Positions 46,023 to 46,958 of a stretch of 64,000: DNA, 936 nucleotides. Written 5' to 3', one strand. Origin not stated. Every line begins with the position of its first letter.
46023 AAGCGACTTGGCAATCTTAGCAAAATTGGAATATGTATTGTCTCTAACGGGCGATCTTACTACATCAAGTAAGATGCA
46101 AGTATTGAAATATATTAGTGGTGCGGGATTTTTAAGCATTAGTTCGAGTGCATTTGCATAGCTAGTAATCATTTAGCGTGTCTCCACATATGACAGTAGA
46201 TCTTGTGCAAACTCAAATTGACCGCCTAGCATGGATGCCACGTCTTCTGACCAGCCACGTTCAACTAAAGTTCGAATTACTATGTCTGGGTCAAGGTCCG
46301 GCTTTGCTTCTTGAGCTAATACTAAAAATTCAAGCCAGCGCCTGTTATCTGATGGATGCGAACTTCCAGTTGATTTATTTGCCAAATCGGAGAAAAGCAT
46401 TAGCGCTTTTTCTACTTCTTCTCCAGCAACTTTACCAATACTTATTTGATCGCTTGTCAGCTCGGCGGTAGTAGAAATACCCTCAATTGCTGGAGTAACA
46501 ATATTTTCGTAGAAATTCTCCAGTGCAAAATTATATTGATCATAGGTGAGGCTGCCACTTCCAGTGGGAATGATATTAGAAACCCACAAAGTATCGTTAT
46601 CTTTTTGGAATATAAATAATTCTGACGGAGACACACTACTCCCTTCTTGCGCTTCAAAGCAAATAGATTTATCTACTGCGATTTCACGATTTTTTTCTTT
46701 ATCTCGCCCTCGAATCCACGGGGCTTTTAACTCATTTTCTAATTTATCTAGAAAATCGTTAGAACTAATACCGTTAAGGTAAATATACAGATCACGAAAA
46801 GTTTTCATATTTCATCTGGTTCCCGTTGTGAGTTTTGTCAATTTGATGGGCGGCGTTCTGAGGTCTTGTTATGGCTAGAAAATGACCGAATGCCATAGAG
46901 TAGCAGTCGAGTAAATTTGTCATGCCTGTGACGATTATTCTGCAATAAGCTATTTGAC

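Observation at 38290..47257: Mosaic accessory region: hipBA, nested IS3 elements, Fic pseudogene and AT-rich orphan genes around a conserved marC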

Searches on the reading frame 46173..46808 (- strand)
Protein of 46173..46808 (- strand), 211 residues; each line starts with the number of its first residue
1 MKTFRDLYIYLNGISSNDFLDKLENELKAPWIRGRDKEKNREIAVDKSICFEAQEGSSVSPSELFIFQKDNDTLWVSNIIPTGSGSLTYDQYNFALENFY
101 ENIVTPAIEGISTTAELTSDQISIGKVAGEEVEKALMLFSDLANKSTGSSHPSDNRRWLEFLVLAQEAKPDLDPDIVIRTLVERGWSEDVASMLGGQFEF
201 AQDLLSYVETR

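Call 3: search_protein_families(library=pfam, proteins=[window:46173-46808:-], max_evalue=0.01)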
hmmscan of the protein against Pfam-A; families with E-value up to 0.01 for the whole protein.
window:46173-46808:- (211 aa): 0 families

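Call 6: search_protein_families(library=ncbifam, proteins=[window:46173-46808:-], max_evalue=0.01)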
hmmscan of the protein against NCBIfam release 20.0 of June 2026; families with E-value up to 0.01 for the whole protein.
window:46173-46808:- (211 aa): 0 families

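Call 7: search_protein_families(library=padloc, proteins=[window:46173-46808:-], max_evalue=0.1)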
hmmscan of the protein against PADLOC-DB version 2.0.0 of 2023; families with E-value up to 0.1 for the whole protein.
window:46173-46808:- (211 aa): 0 families

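Call 20: find_homologous_proteins(query=window:46173-46808:-, max_evalue=0.001)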
Query window:46173-46808:- (211 aa): 48 proteins with E <= 0.001 among 335 candidates.
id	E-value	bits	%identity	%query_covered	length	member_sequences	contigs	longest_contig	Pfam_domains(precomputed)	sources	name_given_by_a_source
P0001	1.4e-134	464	100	100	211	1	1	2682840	PF08986.17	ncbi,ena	-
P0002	3.1e-120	417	91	100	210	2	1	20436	-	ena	-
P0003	1.4e-113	395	84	100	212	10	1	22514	PF08986.17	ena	-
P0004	7.3e-89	315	70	100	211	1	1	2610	-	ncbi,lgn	-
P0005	3.4e-87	309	68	100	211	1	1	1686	PF08986.17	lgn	-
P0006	4.8e-87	309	70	99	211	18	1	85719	PF08986.17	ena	-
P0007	3.8e-85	302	67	100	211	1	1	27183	PF08986.17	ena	-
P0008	7.5e-84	298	67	100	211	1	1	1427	PF08986.17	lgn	-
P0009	1.7e-83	297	66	100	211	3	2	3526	PF08986.17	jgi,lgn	jgi:hypothetical protein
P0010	5.1e-83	295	66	100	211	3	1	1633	-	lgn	-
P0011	1.7e-82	294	65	100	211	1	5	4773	PF08986.17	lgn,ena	-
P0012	3.2e-82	293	66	100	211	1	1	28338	-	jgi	jgi:hypothetical protein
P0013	4.1e-82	292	66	100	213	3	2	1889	-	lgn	-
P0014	8.1e-82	292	64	100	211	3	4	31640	-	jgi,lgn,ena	-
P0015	1.0e-81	291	65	100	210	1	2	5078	-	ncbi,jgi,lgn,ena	-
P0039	3.6e-57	211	50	98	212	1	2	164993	-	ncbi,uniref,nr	ncbi:hypothetical protein [Acinetobacter sp. ANC 3791]|uniref:hypothetical protein n=1 Tax=Acinetoba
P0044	9.6e-50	187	43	99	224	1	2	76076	PF08986.17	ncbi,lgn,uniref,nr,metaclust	ncbi:hypothetical protein [Nitrosomonas marina]|uniref:Uncharacterized protein n=1 Tax=Nitrosomonas 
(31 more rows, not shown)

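Call 21: find_encoding_contigs(protein=P0001, flank=10000, max_places=4)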
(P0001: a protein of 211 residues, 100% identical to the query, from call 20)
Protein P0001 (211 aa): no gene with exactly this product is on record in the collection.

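Call 22: find_encoding_contigs(protein=P0002, flank=10000, max_places=4)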
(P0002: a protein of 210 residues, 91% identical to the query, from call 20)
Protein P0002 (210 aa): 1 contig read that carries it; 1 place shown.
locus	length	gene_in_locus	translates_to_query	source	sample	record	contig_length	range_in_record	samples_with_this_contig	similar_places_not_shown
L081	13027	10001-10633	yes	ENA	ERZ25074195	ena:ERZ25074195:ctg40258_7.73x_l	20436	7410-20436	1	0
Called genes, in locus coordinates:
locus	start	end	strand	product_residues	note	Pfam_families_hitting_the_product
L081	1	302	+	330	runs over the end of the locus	PF05138:PaaA_PaaC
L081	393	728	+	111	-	PF06243:PaaB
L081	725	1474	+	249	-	PF05138:PaaA_PaaC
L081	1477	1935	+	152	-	PF01883:FeS_assembly_P, PF23451:Zn_ribbon_PaaD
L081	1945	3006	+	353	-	PF00970:FAD_binding_6, PF08030:NAD_binding_6 (weak), PF00175:NAD_binding_1, PF00111:Fer2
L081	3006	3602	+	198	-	PF00132:Hexapep, PF14602:Hexapep_2 (faint), PF25084:LbH_EIF2B (weak), PF25087:GMPPB_C (weak), PF00132:Hexapep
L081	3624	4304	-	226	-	PF00005:ABC_tran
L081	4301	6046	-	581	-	PF02653:BPD_transp_2, PF13476:AAA_23 (weak), PF00005:ABC_tran, PF13304:AAA_21 (faint)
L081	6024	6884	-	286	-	PF02653:BPD_transp_2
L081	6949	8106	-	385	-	PF13433:Peripla_BP_5, PF13458:Peripla_BP_6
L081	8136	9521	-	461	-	PF01425:Amidase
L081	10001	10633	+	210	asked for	-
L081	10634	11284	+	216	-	PF16289:PIN_12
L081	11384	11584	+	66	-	-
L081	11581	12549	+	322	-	PF00665:rve, PF13683:rve_3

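Call 23: find_encoding_contigs(protein=P0003, flank=10000, max_places=4)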
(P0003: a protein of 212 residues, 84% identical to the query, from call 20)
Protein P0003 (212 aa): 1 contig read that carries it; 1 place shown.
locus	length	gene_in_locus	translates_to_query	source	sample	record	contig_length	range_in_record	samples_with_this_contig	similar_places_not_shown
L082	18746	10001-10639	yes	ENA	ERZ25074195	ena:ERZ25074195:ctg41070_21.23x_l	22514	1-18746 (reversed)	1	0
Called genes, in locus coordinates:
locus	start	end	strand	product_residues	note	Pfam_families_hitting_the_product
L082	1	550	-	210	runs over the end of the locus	PF03734:YkuD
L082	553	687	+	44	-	-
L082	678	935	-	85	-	-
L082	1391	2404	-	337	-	PF05598:DUF772, PF01609:DDE_Tnp_1, PF13612:DDE_Tnp_1_3, PF13359:DDE_Tnp_4, PF13751:DDE_Tnp_1_6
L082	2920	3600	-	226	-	PF00005:ABC_tran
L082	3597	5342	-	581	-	PF02653:BPD_transp_2, PF13476:AAA_23 (weak), PF00005:ABC_tran, PF13304:AAA_21 (faint)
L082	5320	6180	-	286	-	PF02653:BPD_transp_2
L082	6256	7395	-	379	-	PF13433:Peripla_BP_5, PF13458:Peripla_BP_6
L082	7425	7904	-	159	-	PF01425:Amidase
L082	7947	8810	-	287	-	PF01425:Amidase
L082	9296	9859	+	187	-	PF20385:DUF6680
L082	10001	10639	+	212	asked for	PF08986:DUF1889 (weak)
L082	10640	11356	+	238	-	PF16289:PIN_12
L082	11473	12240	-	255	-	PF00196:GerE (weak)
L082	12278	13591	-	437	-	PF00501:AMP-binding, PF14535:AMP-binding_C_2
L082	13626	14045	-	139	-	PF03061:4HBT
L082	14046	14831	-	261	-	PF00378:ECH_1, PF16113:ECH_2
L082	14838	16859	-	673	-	PF00171:Aldedh, PF01575:MaoC_dehydratas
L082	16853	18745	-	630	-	?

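Call 40: find_encoding_contigs(protein=P0044, flank=6000, max_places=3)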
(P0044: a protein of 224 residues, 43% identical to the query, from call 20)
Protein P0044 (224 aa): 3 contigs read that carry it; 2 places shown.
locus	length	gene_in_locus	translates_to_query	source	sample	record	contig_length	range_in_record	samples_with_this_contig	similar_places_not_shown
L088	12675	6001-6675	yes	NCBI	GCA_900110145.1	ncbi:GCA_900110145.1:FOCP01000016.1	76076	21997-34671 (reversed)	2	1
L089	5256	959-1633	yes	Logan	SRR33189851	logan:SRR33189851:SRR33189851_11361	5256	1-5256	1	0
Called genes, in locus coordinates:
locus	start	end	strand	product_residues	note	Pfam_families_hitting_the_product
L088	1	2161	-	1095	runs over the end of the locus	PF04773:FecR, PF13428:TPR_14 (faint), PF13432:TPR_16 (faint), PF14559:TPR_19 (faint), PF23914:TPR_CcmH_CycH (faint), PF00515:TPR_1 (faint), PF07719:TPR_2 (faint), PF13181:TPR_8 (faint), +2 more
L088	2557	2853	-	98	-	PF13560:HTH_31, PF01381:HTH_3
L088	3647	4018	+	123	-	PF21983:NikA-like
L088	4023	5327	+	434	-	PF03432:Relaxase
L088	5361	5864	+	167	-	-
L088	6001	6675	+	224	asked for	PF08986:DUF1889 (weak)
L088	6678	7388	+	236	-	PF16289:PIN_12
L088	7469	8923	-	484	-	PF04607:RelA_SpoT (weak)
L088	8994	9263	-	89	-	-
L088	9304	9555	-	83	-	-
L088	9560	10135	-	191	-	PF13328:HD_4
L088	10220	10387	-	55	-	-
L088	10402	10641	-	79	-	PF00239:Resolvase (weak)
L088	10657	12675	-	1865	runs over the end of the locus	PF26745:SPM, PF17803:Cadherin_4, PF17892:Cadherin_5, PF17963:Big_9, PF17803:Cadherin_4, PF17892:Cadherin_5, PF17963:Big_9, PF17803:Cadherin_4, +8 more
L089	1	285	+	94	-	?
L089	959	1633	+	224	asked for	PF08986:DUF1889 (weak)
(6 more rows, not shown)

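Call 41: find_encoding_contigs(protein=P0039, flank=6000, max_places=3)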
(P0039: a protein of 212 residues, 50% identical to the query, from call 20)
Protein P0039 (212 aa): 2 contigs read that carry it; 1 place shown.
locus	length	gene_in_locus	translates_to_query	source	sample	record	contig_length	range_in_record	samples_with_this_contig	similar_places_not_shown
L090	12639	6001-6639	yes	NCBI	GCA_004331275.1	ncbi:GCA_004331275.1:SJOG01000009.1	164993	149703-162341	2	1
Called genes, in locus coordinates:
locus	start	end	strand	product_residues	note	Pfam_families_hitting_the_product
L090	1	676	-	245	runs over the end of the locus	-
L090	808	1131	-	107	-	PF12797:Fer4_2 (faint), PF12837:Fer4_6 (faint), PF13237:Fer4_10 (faint), PF13183:Fer4_8 (faint), PF12838:Fer4_7 (weak), PF13187:Fer4_9 (weak), PF00037:Fer4 (weak), PF11953:DUF3470, +1 more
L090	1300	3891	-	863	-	PF01624:MutS_I, PF05188:MutS_II, PF05192:MutS_III, PF05190:MutS_IV, PF00488:MutS_V, PF27441:MutS_C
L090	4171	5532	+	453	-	PF13356:Arm-DNA-bind_3, PF22022:Phage_int_M (faint), PF00589:Phage_integrase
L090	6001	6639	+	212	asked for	-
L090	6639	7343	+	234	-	PF16289:PIN_12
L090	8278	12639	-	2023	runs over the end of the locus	PF13401:AAA_22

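Call 53: predict_structure(alignment_id=A2)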
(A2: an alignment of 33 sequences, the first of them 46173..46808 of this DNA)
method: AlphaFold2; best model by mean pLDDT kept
length: 211 residues; sequences in the alignment: 33
mean_pLDDT: 89.7   pTM: 0.67
mean pLDDT of the five models: 89.7, 88.7, 87.3, 86.8, 86.7
residues with pLDDT >= 90: 136; 70-90: 67; 50-70: 5; < 50: 3
segments of 3 or more residues with pLDDT < 50: none
pLDDT, mean of each block of 10 residues (from residue 1): 87 92 94 83 62 92 91 87 85 94 96 91 88 97 86 94 92 90 93 96 93 80
secondary structure, 60 per line:
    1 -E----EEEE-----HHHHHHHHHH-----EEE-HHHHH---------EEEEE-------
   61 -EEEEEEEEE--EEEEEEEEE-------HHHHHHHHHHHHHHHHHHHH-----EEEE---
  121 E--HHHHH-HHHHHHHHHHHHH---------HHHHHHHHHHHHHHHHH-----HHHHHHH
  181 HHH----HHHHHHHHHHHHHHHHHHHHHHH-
elements in order: E7-10 H16-25 E31-33 H35-39 E49-53 E62-70 E73-81 H89-108 E114-117 H124-128 H130-142 H152-168 H174-183 H188-210

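Call 57: fold_search(model_id=the predicted structure, library=pdb)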
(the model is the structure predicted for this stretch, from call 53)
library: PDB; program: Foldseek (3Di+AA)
matches with E <= 10: 881; with E <= 0.001: 0
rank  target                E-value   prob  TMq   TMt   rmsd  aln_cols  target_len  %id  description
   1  6y2p_B                6.4e-03  0.84  0.28  0.21   9.2       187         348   13  Escherichia coli RnlA-RnlB Toxin-Antitoxin System. (released 2021-04-14)
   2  2fpn                  6.4e-03  0.51  0.18  0.19  10.5       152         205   14  The crystal structure of the ywmB protein from Bacillus subtilis (released 2006-03-14)
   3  6y2p_A                3.4e-02  0.60  0.29  0.21   9.5       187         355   13  Escherichia coli RnlA-RnlB Toxin-Antitoxin System. (released 2021-04-14)
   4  5hzk_B                3.9e-02  0.12  0.15  0.08  18.5       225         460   12  Crystal structure of photoinhibitable Intersectin1 containing wildtype LOV2 domain in complex with Cdc42 (released 2016-12-21)
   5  5jjb                  4.3e-02  0.25  0.23  0.15  13.6       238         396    9  Crystal structure of Mycobacterium avium SerB2 mutant D343G (released 2016-05-18)
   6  6y2s_B                5.8e-02  0.25  0.20  0.14  14.4       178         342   12  Escherichia coli R318A RnlA endoribonuclease (single alanine mutant of RnlA) (released 2021-03-31)
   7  9nlt_B                6.5e-02  0.72  0.25  0.41   6.2       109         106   14  Crystal Structure of Flpp3-minibinder687 Complex (released 2025-10-22)
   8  4lfu                  6.5e-02  0.18  0.21  0.20  14.4       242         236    6  Crystal structure of Escherichia coli SdiA in the space group C2 (released 2014-03-19)
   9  5d4l_B                7.3e-02  0.51  0.18  0.34  12.2       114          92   15  Structure of the apo form of CPII from Thiomonas intermedia K12, a nitrogen regulatory PII-like protein (released 2016-09-28)
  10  5d4o_C                7.3e-02  0.38  0.19  0.32  14.8       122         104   11  Structure of CPII, a nitrogen regulatory PII-like protein from Thiomonas intermedia K12, bound to ADP, AMP and bicarbo (released 2016-09-28)
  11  2jhn_B                7.8e-02  0.23  0.22  0.17  18.6       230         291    8  3-methyladenine dna-glycosylase from Archaeoglobus fulgidus (released 2007-04-10)
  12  2jhn_A                7.8e-02  0.23  0.22  0.17  18.5       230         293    7  3-methyladenine dna-glycosylase from Archaeoglobus fulgidus (released 2007-04-10)
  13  3gir                  9.2e-02  0.95  0.27  0.18   5.4       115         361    8  Crystal structure of glycine cleavage system aminomethyltransferase T from Bartonella henselae (released 2009-03-17)
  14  1vrq_A                1.0e-01  0.87  0.27  0.08   5.7       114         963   10  Crystal Structure of Heterotetrameric Sarcosine Oxidase from Corynebacterium sp. U-96 in complex with Folinic Acid (released 2005-07-05)
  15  1v5s_MODEL_1_A        1.1e-01  0.93  0.32  0.49   4.9       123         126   13  Solution structure of kinase associated domain 1 of mouse MAP/microtubule affinity-regulating kinase 3 (released 2004-05-25)
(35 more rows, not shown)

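Call 76: search_dna_similar(query=window:46173-46808:-, collection=plasmids, mode=protein, max_evalue=0.001, max_rows=25)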
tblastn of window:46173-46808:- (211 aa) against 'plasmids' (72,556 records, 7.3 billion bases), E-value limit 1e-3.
Records with a match: 3; places in all: 3; records where one place covers at least 80% of the query: 3.
Best place of each record, by identity: <60% 3.
By first word of the organism name: Sinorhizobium 2; Fischerella 1.
By predicted mobility (MOB-suite, as given by PLSDB): non-mobilizable 2; conjugative 1.
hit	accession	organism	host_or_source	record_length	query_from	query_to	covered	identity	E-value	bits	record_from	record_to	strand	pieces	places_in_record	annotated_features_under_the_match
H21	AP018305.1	Fischerella sp. NIES-4106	-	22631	1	211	100%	34.2%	3e-33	132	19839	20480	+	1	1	hypothetical protein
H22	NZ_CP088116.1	Sinorhizobium meliloti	cell culture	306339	1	205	97%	32.9%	3e-20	95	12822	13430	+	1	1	hypothetical protein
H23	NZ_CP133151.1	Sinorhizobium chiapasense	Acaciella angustissima,cell culture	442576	1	209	99%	32.1%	3e-25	109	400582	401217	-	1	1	hypothetical protein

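Call 77: get_annotated_region(hit=H21, flank=2500)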
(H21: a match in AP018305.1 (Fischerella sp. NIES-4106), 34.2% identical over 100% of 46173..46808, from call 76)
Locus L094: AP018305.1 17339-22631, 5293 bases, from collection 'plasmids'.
description: Fischerella sp. NIES-4106 plasmid plasmid7 DNA, complete genome
organism: Fischerella sp. NIES-4106 (NCBI taxid 2005456)
taxonomy: Bacteria; Cyanobacteriota; Cyanophyceae; Nostocales; Hapalosiphonaceae; Fischerella; Fischerella sp. NIES-4106
host: -; source: -; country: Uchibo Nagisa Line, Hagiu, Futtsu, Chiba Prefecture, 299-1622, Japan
typing (MOB-suite, as given by PLSDB): non-mobilizable
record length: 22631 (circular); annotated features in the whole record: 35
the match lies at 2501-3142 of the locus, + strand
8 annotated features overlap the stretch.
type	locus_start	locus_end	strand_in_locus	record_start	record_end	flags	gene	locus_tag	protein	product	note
CDS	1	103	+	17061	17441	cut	-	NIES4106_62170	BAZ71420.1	hypothetical protein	-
CDS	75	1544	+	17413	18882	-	-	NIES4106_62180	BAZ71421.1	hypothetical protein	-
CDS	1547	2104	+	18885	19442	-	-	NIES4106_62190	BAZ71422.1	hypothetical protein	-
CDS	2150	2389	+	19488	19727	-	-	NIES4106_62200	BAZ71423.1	hypothetical protein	-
CDS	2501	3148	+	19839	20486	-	-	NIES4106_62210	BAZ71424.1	hypothetical protein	-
CDS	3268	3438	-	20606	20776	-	-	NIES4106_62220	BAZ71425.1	hypothetical protein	-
CDS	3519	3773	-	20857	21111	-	-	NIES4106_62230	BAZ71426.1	HlyD family secretion protein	-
CDS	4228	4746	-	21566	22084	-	-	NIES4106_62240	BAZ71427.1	hypothetical protein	-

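Call 78: get_annotated_region(hit=H22, flank=3000)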
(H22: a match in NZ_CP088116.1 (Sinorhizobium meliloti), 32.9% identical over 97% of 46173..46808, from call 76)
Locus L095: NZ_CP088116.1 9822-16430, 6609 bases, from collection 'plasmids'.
description: Sinorhizobium meliloti strain RRI128 plasmid pRRI128_3, complete sequence
organism: Sinorhizobium meliloti (NCBI taxid 382)
taxonomy: Bacteria; Pseudomonadota; Alphaproteobacteria; Hyphomicrobiales; Rhizobiaceae; Sinorhizobium; Sinorhizobium meliloti
host: -; source: cell culture; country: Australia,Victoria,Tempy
typing (MOB-suite, as given by PLSDB): conjugative; replicon rep_cluster_471,rep_cluster_946; relaxase MOBP; mating-pair formation MPF_T
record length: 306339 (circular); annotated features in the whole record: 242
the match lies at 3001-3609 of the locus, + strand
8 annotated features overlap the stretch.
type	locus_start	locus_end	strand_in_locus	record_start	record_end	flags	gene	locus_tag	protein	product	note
CDS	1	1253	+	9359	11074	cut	-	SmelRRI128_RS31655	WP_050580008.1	ThiF family adenylyltransferase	-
CDS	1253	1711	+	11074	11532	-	-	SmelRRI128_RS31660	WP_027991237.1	Mov34/MPN/PAD-1 family protein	-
CDS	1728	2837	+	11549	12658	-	-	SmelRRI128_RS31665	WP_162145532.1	SAVED domain-containing protein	-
CDS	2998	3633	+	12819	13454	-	-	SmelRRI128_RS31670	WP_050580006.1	hypothetical protein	-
CDS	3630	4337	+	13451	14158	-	-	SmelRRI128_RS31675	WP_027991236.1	PIN domain-containing protein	-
CDS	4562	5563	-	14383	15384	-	-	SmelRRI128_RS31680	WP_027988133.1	IS30 family transposase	-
CDS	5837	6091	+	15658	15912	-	-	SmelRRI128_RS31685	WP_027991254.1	type II toxin-antitoxin system Phd/YefM family antitoxin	-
CDS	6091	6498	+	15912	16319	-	-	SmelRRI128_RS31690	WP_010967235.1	type II toxin-antitoxin system VapC family toxin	-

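Call 79: get_annotated_region(hit=H23, flank=3000)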
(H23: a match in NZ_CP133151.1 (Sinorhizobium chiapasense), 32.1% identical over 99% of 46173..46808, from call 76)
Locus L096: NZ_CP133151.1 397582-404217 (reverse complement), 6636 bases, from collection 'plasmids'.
description: Sinorhizobium chiapasense strain ITTG S70 plasmid pSchITTGS70c, complete sequence
organism: Sinorhizobium chiapasense (NCBI taxid 501572)
taxonomy: Bacteria; Pseudomonadota; Alphaproteobacteria; Hyphomicrobiales; Rhizobiaceae; Sinorhizobium; Sinorhizobium chiapasense
host: -; source: Acaciella angustissima,cell culture; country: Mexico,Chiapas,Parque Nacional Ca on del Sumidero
typing (MOB-suite, as given by PLSDB): non-mobilizable; replicon rep_cluster_471
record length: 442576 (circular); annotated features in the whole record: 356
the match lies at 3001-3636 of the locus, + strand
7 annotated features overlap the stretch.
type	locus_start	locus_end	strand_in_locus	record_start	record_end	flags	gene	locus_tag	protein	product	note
CDS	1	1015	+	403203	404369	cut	-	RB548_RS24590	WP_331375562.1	omptin family outer membrane protease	GO:0006508 - proteolysis [Evidence IEA]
CDS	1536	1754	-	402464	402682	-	-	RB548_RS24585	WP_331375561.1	hypothetical protein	-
CDS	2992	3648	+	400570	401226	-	-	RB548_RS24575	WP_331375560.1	hypothetical protein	-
CDS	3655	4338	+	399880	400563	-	-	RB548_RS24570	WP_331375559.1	PIN domain-containing protein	-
CDS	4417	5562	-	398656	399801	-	-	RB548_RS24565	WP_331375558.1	DUF3800 domain-containing protein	-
CDS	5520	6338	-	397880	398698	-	-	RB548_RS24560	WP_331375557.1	protein phosphatase 2C domain-containing protein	-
CDS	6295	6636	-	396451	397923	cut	-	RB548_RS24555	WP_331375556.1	hypothetical protein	-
